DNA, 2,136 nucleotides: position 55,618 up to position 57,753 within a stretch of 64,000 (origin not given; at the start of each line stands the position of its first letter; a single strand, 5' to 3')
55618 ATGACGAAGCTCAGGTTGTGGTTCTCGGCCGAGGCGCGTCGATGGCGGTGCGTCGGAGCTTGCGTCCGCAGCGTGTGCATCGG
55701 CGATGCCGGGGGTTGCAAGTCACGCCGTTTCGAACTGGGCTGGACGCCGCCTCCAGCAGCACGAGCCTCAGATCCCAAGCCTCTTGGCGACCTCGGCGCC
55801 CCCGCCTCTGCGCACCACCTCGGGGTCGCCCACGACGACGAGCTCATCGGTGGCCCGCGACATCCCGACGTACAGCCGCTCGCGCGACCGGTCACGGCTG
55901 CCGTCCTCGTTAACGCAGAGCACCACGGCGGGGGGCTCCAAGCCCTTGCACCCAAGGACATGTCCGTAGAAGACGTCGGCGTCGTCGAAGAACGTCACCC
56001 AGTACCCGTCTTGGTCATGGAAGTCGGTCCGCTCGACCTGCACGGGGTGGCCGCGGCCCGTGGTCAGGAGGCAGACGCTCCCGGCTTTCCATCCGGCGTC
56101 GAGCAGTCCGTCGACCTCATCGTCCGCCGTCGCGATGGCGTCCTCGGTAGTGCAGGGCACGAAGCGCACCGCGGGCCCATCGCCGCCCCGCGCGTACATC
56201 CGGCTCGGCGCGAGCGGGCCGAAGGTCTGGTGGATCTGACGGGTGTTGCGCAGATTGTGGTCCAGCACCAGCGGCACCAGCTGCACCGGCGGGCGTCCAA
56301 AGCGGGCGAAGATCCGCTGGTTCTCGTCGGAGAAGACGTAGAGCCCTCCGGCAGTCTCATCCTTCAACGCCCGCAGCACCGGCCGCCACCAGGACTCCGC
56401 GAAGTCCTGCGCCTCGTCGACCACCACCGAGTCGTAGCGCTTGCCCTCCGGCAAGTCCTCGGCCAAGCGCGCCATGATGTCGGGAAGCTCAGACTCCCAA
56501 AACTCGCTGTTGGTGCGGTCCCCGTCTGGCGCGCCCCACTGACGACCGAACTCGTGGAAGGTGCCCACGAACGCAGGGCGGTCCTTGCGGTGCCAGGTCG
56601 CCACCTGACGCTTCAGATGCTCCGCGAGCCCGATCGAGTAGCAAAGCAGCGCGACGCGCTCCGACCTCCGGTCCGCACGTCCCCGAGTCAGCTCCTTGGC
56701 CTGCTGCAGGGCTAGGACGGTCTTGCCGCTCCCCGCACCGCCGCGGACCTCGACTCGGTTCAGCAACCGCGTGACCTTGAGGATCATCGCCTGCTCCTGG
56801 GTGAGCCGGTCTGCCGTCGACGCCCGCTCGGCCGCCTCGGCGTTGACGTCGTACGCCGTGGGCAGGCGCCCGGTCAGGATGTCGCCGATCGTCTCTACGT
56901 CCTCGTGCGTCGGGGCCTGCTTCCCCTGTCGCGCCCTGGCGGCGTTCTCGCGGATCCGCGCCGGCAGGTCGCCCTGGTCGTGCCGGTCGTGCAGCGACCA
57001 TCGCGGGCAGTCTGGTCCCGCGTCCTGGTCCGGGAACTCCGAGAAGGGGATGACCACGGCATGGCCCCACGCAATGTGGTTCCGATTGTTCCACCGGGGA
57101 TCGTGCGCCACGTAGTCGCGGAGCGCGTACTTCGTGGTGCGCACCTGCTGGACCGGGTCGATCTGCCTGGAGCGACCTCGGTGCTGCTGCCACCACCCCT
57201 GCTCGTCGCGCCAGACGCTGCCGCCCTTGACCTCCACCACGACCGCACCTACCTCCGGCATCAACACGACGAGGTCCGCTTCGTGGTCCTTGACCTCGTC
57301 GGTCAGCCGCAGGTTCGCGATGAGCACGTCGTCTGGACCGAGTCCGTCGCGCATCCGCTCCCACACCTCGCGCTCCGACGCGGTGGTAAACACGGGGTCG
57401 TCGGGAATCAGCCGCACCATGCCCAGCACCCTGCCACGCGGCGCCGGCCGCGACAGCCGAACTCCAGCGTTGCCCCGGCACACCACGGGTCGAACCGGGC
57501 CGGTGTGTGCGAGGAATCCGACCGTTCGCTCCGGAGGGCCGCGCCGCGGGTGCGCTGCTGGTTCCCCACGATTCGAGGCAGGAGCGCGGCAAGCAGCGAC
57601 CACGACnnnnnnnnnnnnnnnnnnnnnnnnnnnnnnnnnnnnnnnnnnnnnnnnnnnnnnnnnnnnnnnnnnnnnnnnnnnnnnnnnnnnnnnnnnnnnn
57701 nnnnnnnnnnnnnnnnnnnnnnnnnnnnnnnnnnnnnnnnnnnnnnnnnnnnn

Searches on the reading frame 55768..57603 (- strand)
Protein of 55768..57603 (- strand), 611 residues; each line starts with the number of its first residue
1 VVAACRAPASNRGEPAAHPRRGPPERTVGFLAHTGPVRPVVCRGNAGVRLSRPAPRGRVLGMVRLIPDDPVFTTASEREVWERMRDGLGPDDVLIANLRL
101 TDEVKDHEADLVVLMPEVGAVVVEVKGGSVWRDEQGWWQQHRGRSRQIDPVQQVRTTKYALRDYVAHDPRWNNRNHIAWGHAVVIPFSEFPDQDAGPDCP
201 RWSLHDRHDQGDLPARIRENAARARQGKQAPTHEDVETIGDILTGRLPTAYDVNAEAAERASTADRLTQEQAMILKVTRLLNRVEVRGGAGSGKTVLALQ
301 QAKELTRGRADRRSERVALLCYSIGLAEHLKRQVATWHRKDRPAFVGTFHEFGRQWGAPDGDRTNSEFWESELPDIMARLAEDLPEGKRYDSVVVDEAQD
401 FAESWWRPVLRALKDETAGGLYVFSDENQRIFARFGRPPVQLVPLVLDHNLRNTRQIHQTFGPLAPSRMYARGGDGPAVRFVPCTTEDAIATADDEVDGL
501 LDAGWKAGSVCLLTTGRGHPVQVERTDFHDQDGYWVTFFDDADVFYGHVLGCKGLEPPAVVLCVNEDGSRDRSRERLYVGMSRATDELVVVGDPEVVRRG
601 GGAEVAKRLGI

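Call 31: search_protein_families(library=pfam, proteins=[window:55768-57603:-], max_evalue=0.001)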
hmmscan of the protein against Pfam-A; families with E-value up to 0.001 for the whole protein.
window:55768-57603:- (611 aa): 7 families
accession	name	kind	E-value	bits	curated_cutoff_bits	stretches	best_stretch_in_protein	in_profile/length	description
PF08378.17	NERD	-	2.8e-11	44.3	22.1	1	75-171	4-96/111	Nuclease-related domain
PF00580.27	UvrD-helicase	-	6.7e-08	33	23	0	278-355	10-88/271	UvrD/REP helicase N-terminal domain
PF13538.12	UvrD_C_2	-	1.9e-06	28.1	27.4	1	552-591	10-52/52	UvrD-like helicase C-terminal domain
PF13245.12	AAA_19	-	1.3e-05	25.8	25.1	1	284-431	14-130/134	AAA domain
PF09848.15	SLFN-g3_helicase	-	3.9e-05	23.5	24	1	286-403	6-93/354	Schlafen group 3, DNA/RNA helicase domain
PF01443.25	Viral_helicase1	-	5.5e-05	23.5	21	0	549-591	182-227/228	Viral superfamily 1 RNA helicase core domain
PF13191.12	AAA_16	-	0.00088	20.2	32.6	0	286-416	29-158/167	AAA ATPase domain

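Call 32: search_protein_families(library=padloc, proteins=[window:55768-57603:-], max_evalue=0.001)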
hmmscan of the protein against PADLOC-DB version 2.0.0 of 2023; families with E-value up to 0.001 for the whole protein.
window:55768-57603:- (611 aa): 23 families
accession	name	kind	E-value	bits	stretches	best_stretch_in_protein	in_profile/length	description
PDLC03813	RTasNERD-Hel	-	3.4e-32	110.2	1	64-461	3-369/519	DRT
PDLC01087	C3a187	-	3.8e-25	86.7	2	73-433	15-361/559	NERD+UvrD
PDLC00132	GajB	-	6.3e-10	36.3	1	266-353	3-85/625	UrvD helicase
PDLC00104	GajB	-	2.6e-08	31.1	0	269-324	6-57/574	UrvD helicase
PDLC00122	GajB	-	1.4e-06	25.5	0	268-352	6-82/502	UrvD helicase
PDLC00117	GajB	-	2.4e-06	24.4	0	284-352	30-98/604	UrvD helicase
PDLC00143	GajB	-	8.5e-06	22.6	0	287-352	31-95/632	UrvD helicase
PDLC00136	GajB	-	9.3e-06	22.8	0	472-589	420-544/570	UrvD helicase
PDLC00135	GajB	-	1.1e-05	22.5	0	268-352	7-83/603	UrvD helicase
PDLC00106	GajB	-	1.1e-05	22.2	0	266-323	3-57/577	UrvD helicase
PDLC03802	RTasHel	-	1.2e-05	22.3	0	388-436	191-237/675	DRT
PDLC02350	AbiO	-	1.5e-05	21.9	0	267-307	179-218/468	AbiO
PDLC00141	GajB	-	1.9e-05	21.2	0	387-434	164-208/572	UrvD helicase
PDLC03921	MkoA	-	5.7e-05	18.9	0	77-166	14-103/1607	-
PDLC00127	GajB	-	7.9e-05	19.3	0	265-356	7-94/594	UrvD helicase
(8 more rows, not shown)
